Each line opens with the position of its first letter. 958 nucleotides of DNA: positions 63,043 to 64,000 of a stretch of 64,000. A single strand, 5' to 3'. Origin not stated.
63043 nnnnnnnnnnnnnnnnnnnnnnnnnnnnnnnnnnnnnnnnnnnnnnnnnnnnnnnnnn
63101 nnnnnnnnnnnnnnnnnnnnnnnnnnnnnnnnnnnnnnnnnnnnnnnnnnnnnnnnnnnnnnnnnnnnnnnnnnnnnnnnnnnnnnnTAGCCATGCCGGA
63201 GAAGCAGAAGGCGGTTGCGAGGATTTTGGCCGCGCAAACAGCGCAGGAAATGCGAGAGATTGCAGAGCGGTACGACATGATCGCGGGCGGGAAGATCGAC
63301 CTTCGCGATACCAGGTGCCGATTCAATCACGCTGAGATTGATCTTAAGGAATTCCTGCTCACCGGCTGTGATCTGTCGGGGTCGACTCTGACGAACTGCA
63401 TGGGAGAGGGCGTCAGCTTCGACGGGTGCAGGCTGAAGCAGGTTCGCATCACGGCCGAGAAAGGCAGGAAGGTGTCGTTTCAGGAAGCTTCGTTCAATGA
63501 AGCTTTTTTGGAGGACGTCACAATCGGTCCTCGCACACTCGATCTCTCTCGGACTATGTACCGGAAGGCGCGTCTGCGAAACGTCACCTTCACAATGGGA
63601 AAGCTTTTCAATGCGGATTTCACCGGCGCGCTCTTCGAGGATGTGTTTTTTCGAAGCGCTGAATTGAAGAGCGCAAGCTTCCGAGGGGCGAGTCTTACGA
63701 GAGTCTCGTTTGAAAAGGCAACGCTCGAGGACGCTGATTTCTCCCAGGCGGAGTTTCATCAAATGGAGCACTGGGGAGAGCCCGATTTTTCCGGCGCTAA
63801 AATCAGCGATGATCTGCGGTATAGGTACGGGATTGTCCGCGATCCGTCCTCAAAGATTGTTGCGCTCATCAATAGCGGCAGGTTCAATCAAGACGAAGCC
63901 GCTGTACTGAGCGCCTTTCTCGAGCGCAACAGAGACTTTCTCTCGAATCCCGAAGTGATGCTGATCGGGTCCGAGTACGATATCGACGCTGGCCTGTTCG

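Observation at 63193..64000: Pentapeptide-repeat protein as cognate immunity protein, cut by the window edge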

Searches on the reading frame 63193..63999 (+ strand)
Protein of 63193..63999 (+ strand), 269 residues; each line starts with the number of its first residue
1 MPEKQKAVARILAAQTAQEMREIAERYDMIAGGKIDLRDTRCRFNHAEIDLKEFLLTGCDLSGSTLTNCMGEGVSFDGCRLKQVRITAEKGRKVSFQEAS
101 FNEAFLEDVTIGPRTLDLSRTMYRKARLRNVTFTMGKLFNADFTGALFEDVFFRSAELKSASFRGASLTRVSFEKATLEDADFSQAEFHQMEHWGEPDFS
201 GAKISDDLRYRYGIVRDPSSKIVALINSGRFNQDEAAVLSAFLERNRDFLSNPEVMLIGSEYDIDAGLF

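Call 7: search_protein_families(library=pfam, proteins=[window:63193-63999:+], max_evalue=1)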
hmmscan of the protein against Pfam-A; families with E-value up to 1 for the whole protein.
window:63193-63999:+ (269 aa): 5 families
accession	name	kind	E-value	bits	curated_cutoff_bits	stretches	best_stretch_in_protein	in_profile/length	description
PF13599.13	Pentapeptide_4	-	1.4e-18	67.1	38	2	117-183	12-78/78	Pentapeptide repeat region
PF00805.28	Pentapeptide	-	5.2e-17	61.5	20.2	4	138-173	3-38/40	Pentapeptide repeats (8 copies)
PF13576.12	Pentapeptide_3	-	2.2e-11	44.2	27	3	143-186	1-47/48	Pentapeptide repeats (9 copies)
PF25296.1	Decapeptide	-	7.3e-06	26.2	45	1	126-186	5-65/74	Decapeptide repeat region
PF23894.2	LD_SV2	-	9.5e-05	23.1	29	1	120-190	19-89/92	SV2A/B/C luminal domain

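Call 9: search_protein_families(library=ncbifam, proteins=[window:63193-63999:+], max_evalue=1)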
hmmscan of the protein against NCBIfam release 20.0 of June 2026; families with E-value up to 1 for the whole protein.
window:63193-63999:+ (269 aa): 21 families
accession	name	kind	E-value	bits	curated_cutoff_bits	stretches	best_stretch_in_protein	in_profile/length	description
NF047416.1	penta_HetL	equivalog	1e-11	44.7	260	2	88-187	27-129/218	heterocyst differentiation pentapeptide repeat protein HetL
NF052603.1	penta_Alr5209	equivalog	2e-08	34.3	125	1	116-194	23-101/113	Alr5209 family pentapeptide repeat protein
NF033086.2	penta_rpt_Qnr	equivalog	1.1e-07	31.8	240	1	95-191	6-101/211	Qnr family pentapeptide repeat protein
NF051894.1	anti_phage_HalA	equivalog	1.7e-07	30.8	250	2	137-218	57-139/338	anti-phage Hailong system effector protein HalA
NF033900.0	T4SS_IcmE_DotG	equivalog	7.6e-07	27.6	750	1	110-189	538-617/1008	type IVB secretion system protein DotG/IcmE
NF000071.4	penta_rpt_QnrA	exception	1e-05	25.4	450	1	117-206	12-101/218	QnrA family quinolone resistance pentapeptide repeat protein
NF000056.3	penta_rpt_QnrS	exception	1e-05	25.3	460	1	96-189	8-105/218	QnrS family quinolone resistance pentapeptide repeat protein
NF007264.0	PRK09718.1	equivalog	1.2e-05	24.3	326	1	119-190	108-179/512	SopA family protein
NF011744.0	PRK15197.1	equivalog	2e-05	23.9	274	1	140-191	178-229/291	SPI-2 type III secretion system effector PipB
NF000421.1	penta_rpt_QnrVC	exception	3.2e-05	24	460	1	115-189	30-105/218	QnrVC family quinolone resistance pentapeptide repeat protein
NF000349.1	mfpA_AE000516.2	equivalog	3.9e-05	23.5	360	1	56-203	9-148/183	pentapeptide repeat protein MfpA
NF000420.1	penta_rpt_QnrB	exception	4.4e-05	23.6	460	1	56-192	15-145/214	QnrB family quinolone resistance pentapeptide repeat protein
NF012151.0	penta_rpt_QnrAS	exception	4.5e-05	23.6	490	1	93-190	10-107/218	QnrAS family quinolone resistance pentapeptide repeat protein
NF033375.2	penta_rpt_QnrE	exception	0.00015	21.8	480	1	41-205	12-157/214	QnrE family quinolone resistance pentapeptide repeat protein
NF011743.0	PRK15196.1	equivalog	0.00018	20.5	354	1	51-190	154-296/350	type III secretion system effector PipB2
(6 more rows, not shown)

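Call 10: find_homologous_proteins(query=window:63193-63999:+)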
Query window:63193-63999:+ (269 aa): 50 proteins with E <= 0.001 among 1873 candidates.
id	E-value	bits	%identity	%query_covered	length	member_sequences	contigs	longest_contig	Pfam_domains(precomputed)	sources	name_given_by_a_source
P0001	2.6e-173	592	100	100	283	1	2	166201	PF13576.13,PF13599.14,PF00805.29,PF25296.2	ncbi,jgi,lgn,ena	ncbi:MAG TPA: pentapeptide repeat-containing protein [Thermoanaerobaculia bacterium]|jgi:hypothetica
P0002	4.8e-113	395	69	97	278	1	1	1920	PF13576.13,PF13599.14,PF00805.29,PF25296.2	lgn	-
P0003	1.4e-102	360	63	100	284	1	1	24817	PF13576.13,PF13599.14,PF00805.29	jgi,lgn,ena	-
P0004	1.7e-100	353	62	97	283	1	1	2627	PF13576.13,PF13599.14,PF00805.29,PF25296.2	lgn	-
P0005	2.1e-97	343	59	100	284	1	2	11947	PF13576.13,PF13599.14,PF00805.29,PF25296.2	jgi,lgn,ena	-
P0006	9.9e-83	295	54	96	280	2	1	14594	PF13576.13,PF13599.14,PF00805.29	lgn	-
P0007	2.4e-81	291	53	98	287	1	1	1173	PF13576.13,PF13599.14,PF00805.29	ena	-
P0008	1.9e-79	285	52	97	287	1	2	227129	PF13576.13,PF13599.14,PF00805.29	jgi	jgi:uncharacterized protein YjbI with pentapeptide repeats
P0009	2.2e-78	281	53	96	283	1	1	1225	PF13576.13,PF13599.14,PF00805.29,PF25296.2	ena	-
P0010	4.5e-76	273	52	97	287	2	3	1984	PF13576.13,PF13599.14,PF00805.29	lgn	-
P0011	1.3e-73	265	50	97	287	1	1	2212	PF13576.13,PF13599.14,PF00805.29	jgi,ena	-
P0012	3.5e-72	261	49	97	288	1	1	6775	PF13576.13,PF13599.14,PF00805.29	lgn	-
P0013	4.5e-69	251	48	96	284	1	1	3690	PF13576.13,PF13599.14,PF00805.29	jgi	jgi:uncharacterized protein YjbI with pentapeptide repeats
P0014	8.6e-69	250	49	97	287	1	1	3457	PF13576.13,PF13599.14,PF00805.29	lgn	-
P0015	9.9e-63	230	46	97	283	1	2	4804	PF13576.13,PF13599.14,PF00805.29,PF25296.2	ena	-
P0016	2.4e-52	196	50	74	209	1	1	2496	PF13576.13,PF13599.14,PF00805.29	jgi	-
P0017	1.1e-50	190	49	76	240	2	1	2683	PF13576.13,PF13599.14,PF00805.29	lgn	-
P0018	3.8e-50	189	38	99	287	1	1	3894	PF13576.13,PF13599.14,PF00805.29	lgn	-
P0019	1.7e-49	186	45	82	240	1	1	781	PF13576.13,PF13599.14,PF00805.29,PF25296.2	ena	-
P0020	3.2e-30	123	37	70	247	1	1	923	PF13576.13,PF13599.14,PF00805.29,PF23894.3,PF25296.2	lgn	-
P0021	2.7e-12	65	31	47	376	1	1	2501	PF13576.13,PF13599.14,PF00805.29,PF25296.2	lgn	-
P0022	7.1e-11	60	28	52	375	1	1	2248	PF13576.13,PF13599.14,PF00805.29,PF25296.2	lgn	-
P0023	9.9e-11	59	25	56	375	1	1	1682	PF13576.13,PF13599.14,PF00805.29,PF25296.2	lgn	-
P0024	2.9e-10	58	30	64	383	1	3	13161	PF13576.13,PF13599.14,PF00805.29,PF25296.2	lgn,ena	-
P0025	3.7e-10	58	35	41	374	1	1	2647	PF13576.13,PF13599.14,PF00805.29,PF25296.2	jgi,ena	-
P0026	8.2e-10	56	25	70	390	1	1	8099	PF13576.13,PF13599.14,PF00805.29,PF25296.2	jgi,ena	-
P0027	1.1e-9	56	31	36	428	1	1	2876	PF13576.13,PF13599.14,PF00805.29,PF23894.3,PF25296.2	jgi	jgi:uncharacterized protein YjbI with pentapeptide repeats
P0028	1.6e-9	55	28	52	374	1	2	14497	PF13576.13,PF13599.14,PF00805.29,PF25296.2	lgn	-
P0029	2.3e-8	52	33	60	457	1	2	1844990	PF13576.13,PF13599.14,PF00805.29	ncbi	-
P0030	3.3e-8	51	27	54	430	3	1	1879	PF13576.13,PF13599.14,PF00805.29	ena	-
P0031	3.4e-8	51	27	52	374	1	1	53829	PF13576.13,PF13599.14,PF00805.29,PF25296.2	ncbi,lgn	-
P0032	6.6e-8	50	31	62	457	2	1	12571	PF13576.13,PF13599.14,PF00805.29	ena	-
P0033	7.4e-8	50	27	62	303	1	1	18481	PF13576.13,PF13599.14,PF00805.29,PF25296.2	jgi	jgi:uncharacterized protein YjbI with pentapeptide repeats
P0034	1.3e-7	49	24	83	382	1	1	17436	PF13576.13,PF13599.14,PF00805.29,PF25296.2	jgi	jgi:uncharacterized protein YjbI with pentapeptide repeats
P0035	1.9e-7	49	26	59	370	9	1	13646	PF13576.13,PF13599.14,PF00805.29,PF25296.2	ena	-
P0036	3.2e-7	48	37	23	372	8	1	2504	PF13576.13,PF13599.14,PF00805.29,PF25296.2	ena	-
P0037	3.3e-7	48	23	50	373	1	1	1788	PF13576.13,PF13599.14,PF00805.29,PF25296.2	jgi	jgi:uncharacterized protein YjbI with pentapeptide repeats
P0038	4.0e-7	48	27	54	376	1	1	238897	PF13576.13,PF13599.14,PF00805.29,PF25296.2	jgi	jgi:uncharacterized protein YjbI with pentapeptide repeats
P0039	4.2e-7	48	26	48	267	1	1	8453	PF13576.13,PF13599.14,PF00805.29,PF23894.3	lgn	-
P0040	1.8e-6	45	41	23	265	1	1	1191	PF13576.13,PF13599.14,PF00805.29,PF25296.2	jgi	jgi:uncharacterized protein YjbI with pentapeptide repeats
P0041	2.7e-6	45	25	69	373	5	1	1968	PF13576.13,PF13599.14,PF00805.29,PF25296.2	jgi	jgi:uncharacterized protein YjbI with pentapeptide repeats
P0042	3.9e-6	44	28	68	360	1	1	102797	PF13576.13,PF13599.14,PF00805.29,PF25296.2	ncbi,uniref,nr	ncbi:pentapeptide repeat-containing protein [Haloferax prahovense DSM 18310]|uniref:Pentapeptide rep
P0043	3.1e-5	41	29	51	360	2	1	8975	PF13576.13,PF13599.14,PF00805.29,PF25296.2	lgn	-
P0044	4.0e-5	41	40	32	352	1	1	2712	PF00174.26,PF13576.13,PF13599.14,PF00805.29,PF25296.2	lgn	-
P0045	4.0e-5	41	23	42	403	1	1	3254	PF13576.13,PF13599.14,PF00805.29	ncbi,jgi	jgi:uncharacterized protein YjbI with pentapeptide repeats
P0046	1.4e-4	39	29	55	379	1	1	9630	PF13576.13,PF13599.14,PF00805.29,PF25296.2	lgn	-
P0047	2.3e-4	39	29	49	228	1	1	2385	PF13576.13,PF13599.14,PF00805.29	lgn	-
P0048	2.9e-4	38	31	50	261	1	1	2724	PF13576.13,PF13599.14,PF00805.29,PF23894.3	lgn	-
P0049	4.6e-4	38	30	48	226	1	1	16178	PF13576.13,PF13599.14,PF00805.29,PF23894.3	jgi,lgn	-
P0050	5.0e-4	38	28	58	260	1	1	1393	PF13576.13,PF13599.14,PF00805.29,PF25296.2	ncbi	-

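Call 11: find_encoding_contigs(protein=P0001, flank=10000, max_places=4)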
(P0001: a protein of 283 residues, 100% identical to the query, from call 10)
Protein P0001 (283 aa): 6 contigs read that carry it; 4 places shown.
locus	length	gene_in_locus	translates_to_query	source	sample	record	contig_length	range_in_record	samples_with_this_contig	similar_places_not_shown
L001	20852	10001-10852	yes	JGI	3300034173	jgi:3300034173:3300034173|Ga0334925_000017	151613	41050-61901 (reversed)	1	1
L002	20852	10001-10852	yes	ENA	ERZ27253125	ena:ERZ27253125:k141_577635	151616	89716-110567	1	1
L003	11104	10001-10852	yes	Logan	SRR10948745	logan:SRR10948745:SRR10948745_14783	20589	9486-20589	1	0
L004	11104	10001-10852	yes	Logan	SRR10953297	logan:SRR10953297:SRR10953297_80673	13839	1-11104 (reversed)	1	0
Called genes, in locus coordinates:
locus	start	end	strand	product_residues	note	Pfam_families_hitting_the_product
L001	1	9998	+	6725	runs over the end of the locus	PF12245:Big_3_2 (faint), PF13750:Big_3_3 (faint), PF19077:Big_13 (faint), PF09136:Glucodextran_B, PF13205:Big_5, PF05593:RHS_repeat (faint), PF25023:TEN_YD-shell (faint)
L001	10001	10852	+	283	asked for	PF25296:Decapeptide (faint), PF13599:Pentapeptide_4, PF00805:Pentapeptide (weak), PF13576:Pentapeptide_3 (weak)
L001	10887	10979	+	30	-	-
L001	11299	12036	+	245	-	PF00561:Abhydrolase_1, PF12697:Abhydrolase_6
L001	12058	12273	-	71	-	-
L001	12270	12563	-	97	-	-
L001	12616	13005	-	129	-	-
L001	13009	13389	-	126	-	-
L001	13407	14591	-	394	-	PF01935:DUF87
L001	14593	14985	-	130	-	-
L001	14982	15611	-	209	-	-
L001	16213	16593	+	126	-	-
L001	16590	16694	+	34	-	-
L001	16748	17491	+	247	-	PF01170:UPF0020 (faint), PF01555:N6_N4_Mtase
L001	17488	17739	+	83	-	-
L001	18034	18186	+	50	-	-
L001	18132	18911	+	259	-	PF00589:Phage_integrase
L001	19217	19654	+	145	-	-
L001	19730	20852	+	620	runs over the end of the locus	-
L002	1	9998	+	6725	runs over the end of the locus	PF12245:Big_3_2 (faint), PF13750:Big_3_3 (faint), PF19077:Big_13 (faint), PF09136:Glucodextran_B, PF13205:Big_5, PF05593:RHS_repeat (faint), PF25023:TEN_YD-shell (faint)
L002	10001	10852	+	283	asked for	PF25296:Decapeptide (faint), PF13599:Pentapeptide_4, PF00805:Pentapeptide (weak), PF13576:Pentapeptide_3 (weak)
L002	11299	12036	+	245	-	PF00561:Abhydrolase_1, PF12697:Abhydrolase_6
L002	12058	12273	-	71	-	-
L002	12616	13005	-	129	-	-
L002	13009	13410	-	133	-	-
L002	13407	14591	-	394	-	PF01935:DUF87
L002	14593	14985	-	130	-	-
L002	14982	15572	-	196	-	-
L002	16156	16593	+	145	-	-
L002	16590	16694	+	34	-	-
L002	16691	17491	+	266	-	PF01170:UPF0020 (faint), PF01555:N6_N4_Mtase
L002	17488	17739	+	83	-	-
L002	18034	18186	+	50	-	-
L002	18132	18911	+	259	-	PF00589:Phage_integrase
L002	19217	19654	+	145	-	-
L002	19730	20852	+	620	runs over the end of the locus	-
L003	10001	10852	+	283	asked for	PF25296:Decapeptide (faint), PF13599:Pentapeptide_4, PF00805:Pentapeptide (weak), PF13576:Pentapeptide_3 (weak)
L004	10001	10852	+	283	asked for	PF25296:Decapeptide (faint), PF13599:Pentapeptide_4, PF00805:Pentapeptide (weak), PF13576:Pentapeptide_3 (weak)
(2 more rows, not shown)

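Call 13: find_encoding_contigs(protein=P0003, flank=8000, max_places=2)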
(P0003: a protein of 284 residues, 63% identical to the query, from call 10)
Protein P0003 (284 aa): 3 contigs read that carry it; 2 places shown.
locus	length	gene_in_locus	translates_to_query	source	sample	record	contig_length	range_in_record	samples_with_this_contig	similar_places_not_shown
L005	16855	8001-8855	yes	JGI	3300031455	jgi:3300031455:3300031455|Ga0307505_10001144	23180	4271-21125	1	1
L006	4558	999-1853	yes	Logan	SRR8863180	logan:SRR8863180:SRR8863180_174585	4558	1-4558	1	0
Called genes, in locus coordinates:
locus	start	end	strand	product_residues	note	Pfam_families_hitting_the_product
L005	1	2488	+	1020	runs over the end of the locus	PF01807:Zn_ribbon_DnaG, PF08275:DNAG_N (weak), PF13155:Toprim_2, PF13362:Toprim_3 (weak), PF13662:Toprim_4 (weak), PF27228:MTBMA_p00010_2nd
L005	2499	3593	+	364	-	PF00589:Phage_integrase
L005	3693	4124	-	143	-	PF01850:PIN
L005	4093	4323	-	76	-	-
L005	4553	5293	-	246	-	-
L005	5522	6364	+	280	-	PF02899:Phage_int_SAM_1, PF00589:Phage_integrase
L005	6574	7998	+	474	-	-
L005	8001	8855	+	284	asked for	PF13576:Pentapeptide_3 (faint), PF13599:Pentapeptide_4, PF00805:Pentapeptide (weak)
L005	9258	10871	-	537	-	-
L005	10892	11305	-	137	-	PF12844:HTH_19, PF13560:HTH_31, PF01381:HTH_3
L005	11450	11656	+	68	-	PF08845:SymE_toxin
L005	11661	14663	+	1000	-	PF01807:Zn_ribbon_DnaG, PF08275:DNAG_N (weak), PF13155:Toprim_2, PF13362:Toprim_3 (weak), PF13662:Toprim_4 (weak), PF27228:MTBMA_p00010_2nd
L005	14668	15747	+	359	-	PF02899:Phage_int_SAM_1 (weak), PF13495:Phage_int_SAM_4 (weak), PF00589:Phage_integrase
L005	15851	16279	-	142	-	PF01850:PIN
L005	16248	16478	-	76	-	-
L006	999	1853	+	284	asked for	PF13576:Pentapeptide_3 (faint), PF13599:Pentapeptide_4, PF00805:Pentapeptide (weak)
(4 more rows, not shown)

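Call 14: find_encoding_contigs(protein=P0008, flank=8000, max_places=2)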
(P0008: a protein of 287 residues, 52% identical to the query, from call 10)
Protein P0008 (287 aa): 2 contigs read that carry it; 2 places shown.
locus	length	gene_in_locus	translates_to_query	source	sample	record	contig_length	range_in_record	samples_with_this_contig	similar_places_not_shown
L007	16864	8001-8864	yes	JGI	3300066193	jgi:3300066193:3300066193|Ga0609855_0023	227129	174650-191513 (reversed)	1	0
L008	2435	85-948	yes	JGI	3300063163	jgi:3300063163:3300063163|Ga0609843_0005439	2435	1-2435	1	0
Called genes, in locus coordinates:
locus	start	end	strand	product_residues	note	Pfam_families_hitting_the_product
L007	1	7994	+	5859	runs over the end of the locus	PF09136:Glucodextran_B, PF19077:Big_13 (weak), PF09136:Glucodextran_B, PF13205:Big_5, PF13620:CarboxypepD_reg, PF13715:CarbopepD_reg_2 (weak), PF13205:Big_5 (weak), PF20148:DUF6531 (weak), +3 more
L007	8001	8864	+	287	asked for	PF13576:Pentapeptide_3 (faint), PF13599:Pentapeptide_4, PF00805:Pentapeptide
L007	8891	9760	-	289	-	-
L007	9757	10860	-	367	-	PF05791:Bacillus_HBL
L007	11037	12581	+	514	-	-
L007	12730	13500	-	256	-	-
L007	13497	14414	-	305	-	PF00005:ABC_tran, PF13304:AAA_21 (weak)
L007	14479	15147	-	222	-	-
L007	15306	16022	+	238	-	-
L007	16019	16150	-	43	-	-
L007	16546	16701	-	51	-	-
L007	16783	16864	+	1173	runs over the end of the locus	PF00176:SNF2-rel_dom, PF00270:DEAD, PF04851:ResIII, PF00271:Helicase_C, PF13020:NOV_C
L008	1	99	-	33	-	?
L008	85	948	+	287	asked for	PF13576:Pentapeptide_3 (faint), PF13599:Pentapeptide_4, PF00805:Pentapeptide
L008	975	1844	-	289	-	-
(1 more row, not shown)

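Call 15: find_encoding_contigs(protein=P0006, flank=8000, max_places=2)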
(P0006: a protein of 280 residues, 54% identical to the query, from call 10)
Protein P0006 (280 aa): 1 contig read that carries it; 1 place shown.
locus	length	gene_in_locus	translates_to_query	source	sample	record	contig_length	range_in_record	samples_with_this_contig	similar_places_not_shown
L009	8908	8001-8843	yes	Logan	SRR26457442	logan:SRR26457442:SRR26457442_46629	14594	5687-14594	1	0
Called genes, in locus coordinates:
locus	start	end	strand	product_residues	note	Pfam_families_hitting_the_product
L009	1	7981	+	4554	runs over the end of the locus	?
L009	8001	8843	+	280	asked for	PF13576:Pentapeptide_3 (faint), PF13599:Pentapeptide_4, PF00805:Pentapeptide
